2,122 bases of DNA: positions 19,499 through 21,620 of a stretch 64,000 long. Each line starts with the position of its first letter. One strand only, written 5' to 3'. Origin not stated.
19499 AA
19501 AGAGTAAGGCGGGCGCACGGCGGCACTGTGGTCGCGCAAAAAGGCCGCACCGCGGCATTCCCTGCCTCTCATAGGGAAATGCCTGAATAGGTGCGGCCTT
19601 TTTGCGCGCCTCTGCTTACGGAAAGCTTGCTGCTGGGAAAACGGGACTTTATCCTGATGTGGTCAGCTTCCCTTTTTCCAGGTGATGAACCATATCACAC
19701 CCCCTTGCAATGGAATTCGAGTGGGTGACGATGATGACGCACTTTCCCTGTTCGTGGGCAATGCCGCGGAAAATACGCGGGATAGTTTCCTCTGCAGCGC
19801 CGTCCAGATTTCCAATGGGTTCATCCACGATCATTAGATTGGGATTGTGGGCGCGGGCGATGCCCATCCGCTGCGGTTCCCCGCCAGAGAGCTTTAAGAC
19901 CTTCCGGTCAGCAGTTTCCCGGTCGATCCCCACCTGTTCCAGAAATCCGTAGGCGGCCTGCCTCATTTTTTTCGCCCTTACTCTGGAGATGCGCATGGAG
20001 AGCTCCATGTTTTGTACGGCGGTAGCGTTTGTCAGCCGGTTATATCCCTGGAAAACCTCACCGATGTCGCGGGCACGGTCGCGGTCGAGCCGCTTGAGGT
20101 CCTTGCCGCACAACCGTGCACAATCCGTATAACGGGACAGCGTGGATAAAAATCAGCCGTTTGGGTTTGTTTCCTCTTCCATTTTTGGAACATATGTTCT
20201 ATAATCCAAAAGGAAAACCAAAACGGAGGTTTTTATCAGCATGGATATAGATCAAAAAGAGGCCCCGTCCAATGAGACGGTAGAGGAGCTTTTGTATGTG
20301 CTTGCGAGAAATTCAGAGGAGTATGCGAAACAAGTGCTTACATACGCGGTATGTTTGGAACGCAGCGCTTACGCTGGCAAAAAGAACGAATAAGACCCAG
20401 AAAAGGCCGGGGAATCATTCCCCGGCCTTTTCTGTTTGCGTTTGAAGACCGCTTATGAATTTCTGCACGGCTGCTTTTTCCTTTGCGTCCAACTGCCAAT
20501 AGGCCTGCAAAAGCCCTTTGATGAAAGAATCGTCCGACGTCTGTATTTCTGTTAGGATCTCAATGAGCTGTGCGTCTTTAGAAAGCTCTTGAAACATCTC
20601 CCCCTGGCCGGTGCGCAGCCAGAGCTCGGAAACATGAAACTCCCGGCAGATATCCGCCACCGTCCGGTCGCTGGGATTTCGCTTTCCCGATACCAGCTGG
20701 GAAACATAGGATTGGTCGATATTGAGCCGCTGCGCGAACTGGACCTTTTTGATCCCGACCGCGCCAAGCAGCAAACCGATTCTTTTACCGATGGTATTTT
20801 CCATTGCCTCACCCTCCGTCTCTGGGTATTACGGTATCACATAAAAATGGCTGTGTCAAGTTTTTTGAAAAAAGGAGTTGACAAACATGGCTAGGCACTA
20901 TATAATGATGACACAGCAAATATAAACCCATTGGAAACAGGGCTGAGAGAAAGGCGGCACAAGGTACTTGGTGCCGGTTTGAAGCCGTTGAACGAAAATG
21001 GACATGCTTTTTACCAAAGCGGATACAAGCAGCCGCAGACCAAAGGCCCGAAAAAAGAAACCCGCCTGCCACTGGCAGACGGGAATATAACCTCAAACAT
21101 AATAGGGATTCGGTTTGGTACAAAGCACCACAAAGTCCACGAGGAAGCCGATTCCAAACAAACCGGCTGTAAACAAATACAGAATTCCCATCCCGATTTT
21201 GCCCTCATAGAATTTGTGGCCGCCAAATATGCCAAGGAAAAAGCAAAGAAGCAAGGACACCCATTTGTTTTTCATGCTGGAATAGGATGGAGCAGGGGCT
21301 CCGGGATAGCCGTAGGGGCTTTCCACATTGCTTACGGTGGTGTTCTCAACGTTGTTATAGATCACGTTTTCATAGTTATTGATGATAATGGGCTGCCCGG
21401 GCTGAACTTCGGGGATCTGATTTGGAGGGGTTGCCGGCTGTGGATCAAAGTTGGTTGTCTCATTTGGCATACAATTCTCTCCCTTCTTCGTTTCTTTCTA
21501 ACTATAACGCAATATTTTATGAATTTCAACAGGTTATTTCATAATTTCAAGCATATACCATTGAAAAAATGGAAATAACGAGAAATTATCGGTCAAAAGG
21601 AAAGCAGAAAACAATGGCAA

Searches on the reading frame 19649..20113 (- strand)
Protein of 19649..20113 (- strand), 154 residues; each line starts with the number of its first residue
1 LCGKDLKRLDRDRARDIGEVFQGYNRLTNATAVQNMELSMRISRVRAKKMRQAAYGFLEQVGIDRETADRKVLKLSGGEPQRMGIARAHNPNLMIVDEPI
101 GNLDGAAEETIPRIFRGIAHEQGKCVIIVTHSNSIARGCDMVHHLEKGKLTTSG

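Call 87: search_protein_families(library=pfam, proteins=[window:19649-20113:-], max_evalue=0.001)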
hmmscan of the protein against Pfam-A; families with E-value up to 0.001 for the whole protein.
window:19649-20113:- (154 aa): 1 family
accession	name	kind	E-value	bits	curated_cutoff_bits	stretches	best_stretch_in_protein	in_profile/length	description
PF00005.33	ABC_tran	-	6.3e-09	37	25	1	6-100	49-136/137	ABC transporter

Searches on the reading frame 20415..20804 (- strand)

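Call 87: search_protein_families(library=pfam, proteins=[window:20415-20804:-], max_evalue=0.001)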
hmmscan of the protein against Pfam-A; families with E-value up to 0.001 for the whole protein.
window:20415-20804:- (129 aa): 4 families
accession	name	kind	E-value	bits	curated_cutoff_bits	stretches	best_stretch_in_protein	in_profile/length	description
PF01381.28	HTH_3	-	3.6e-10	40.2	23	1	15-63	7-55/55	Helix-turn-helix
PF13560.12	HTH_31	-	3.9e-06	27.5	27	1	15-59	12-57/64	Helix-turn-helix domain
PF12844.13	HTH_19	-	2e-05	24.9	30.2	1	6-69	1-64/64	Helix-turn-helix domain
PF07022.19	Phage_CI_repr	-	0.00043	21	22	1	13-71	7-65/65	Bacteriophage CI repressor helix-turn-helix domain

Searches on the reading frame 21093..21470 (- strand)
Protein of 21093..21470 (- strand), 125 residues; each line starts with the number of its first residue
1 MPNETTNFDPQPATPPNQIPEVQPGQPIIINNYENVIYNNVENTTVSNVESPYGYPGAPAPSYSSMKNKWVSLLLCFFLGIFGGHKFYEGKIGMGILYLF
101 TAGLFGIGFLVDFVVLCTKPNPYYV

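Call 87: search_protein_families(library=pfam, proteins=[window:21093-21470:-], max_evalue=0.001)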
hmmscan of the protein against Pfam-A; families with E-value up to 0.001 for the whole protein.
window:21093-21470:- (125 aa): 1 family
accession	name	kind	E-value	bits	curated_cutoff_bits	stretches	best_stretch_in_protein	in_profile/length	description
PF05154.21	TM2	-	9.9e-18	64.5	27.9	1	66-114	2-51/51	TM2 domain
